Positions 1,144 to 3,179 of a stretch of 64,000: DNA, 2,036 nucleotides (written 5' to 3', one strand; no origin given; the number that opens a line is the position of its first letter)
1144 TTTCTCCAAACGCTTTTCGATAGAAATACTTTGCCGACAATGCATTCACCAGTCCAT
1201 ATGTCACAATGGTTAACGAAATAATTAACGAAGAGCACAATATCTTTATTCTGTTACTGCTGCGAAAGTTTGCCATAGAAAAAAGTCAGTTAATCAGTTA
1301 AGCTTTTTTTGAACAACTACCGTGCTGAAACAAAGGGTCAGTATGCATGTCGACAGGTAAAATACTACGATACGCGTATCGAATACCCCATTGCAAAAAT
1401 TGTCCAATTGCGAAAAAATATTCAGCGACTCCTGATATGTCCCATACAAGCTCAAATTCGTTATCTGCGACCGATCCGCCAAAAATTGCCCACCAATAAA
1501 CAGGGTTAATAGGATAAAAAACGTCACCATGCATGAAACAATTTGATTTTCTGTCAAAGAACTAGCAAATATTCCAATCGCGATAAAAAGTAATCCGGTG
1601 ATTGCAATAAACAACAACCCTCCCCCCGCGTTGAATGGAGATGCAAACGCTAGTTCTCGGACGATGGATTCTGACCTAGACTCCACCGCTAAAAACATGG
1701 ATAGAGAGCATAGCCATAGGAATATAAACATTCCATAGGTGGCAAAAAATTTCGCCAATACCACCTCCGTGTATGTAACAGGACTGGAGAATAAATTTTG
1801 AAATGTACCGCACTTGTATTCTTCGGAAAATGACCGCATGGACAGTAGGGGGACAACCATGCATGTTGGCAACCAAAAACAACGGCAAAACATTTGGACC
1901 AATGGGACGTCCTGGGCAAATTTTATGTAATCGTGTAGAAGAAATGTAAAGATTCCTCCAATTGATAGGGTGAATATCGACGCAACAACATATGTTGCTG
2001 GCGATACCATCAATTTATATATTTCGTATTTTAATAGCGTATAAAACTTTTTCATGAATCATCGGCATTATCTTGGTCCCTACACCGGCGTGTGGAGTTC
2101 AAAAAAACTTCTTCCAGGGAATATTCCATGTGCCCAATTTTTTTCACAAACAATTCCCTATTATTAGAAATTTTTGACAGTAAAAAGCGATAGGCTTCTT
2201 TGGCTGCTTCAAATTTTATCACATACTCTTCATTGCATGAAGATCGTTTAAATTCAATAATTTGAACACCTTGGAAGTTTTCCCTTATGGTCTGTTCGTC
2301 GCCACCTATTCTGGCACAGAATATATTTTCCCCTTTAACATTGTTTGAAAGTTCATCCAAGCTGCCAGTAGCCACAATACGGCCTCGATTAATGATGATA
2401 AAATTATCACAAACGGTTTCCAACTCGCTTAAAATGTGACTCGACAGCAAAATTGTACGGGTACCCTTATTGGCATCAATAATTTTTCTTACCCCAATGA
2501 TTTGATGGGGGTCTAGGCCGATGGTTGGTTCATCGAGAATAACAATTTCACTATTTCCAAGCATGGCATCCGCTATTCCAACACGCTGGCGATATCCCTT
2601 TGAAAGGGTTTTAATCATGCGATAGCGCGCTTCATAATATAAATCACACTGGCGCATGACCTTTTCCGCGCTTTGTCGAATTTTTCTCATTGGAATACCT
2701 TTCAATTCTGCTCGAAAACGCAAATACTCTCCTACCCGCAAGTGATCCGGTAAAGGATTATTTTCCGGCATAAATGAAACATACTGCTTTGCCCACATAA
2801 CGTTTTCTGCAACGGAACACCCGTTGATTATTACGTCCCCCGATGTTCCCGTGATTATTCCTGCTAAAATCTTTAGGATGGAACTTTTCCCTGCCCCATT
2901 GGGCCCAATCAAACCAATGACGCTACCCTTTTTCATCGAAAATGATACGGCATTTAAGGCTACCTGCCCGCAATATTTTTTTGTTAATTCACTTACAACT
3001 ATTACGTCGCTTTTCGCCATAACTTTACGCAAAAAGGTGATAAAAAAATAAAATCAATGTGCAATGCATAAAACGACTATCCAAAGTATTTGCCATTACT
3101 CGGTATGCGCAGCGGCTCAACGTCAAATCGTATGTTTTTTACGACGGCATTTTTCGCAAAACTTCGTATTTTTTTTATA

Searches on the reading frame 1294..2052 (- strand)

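Call 43: search_protein_families(library=pfam, proteins=[window:1294-2052:-], max_evalue=0.001)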
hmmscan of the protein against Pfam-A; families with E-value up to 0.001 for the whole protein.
window:1294-2052:- (252 aa): 3 families
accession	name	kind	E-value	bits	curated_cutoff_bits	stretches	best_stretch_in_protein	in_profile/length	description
PF12730.13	ABC2_membrane_4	-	1.2e-10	42.2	27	1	6-181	1-176/179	ABC-2 family transporter protein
PF12698.13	ABC2_membrane_3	-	5.3e-08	32.8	31.6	1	64-191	173-291/347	ABC-2 family transporter protein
PF12679.13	ABC2_membrane_2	-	2.7e-06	27.3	27.2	1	63-194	78-205/283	ABC-2 family transporter protein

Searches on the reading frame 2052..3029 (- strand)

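Call 43: search_protein_families(library=pfam, proteins=[window:2052-3029:-], max_evalue=0.001)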
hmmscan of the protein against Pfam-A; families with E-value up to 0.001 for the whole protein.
window:2052-3029:- (325 aa): 4 families
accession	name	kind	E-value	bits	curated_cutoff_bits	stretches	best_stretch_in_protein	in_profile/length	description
PF00005.33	ABC_tran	-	5.6e-28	98.7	25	1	25-169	1-136/137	ABC transporter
PF13304.12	AAA_21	-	1.3e-10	42.3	27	1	38-58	2-22/304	AAA domain, putative AbiEii toxin, Type IV TA system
PF13732.12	DrrA1-3_C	-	0.00035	21.7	27.4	1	222-311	1-79/81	ATP-binding protein DrrA1-3-like, C-terminal domain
PF13476.12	AAA_23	-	0.00053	21.1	27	0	37-65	21-49/201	AAA domain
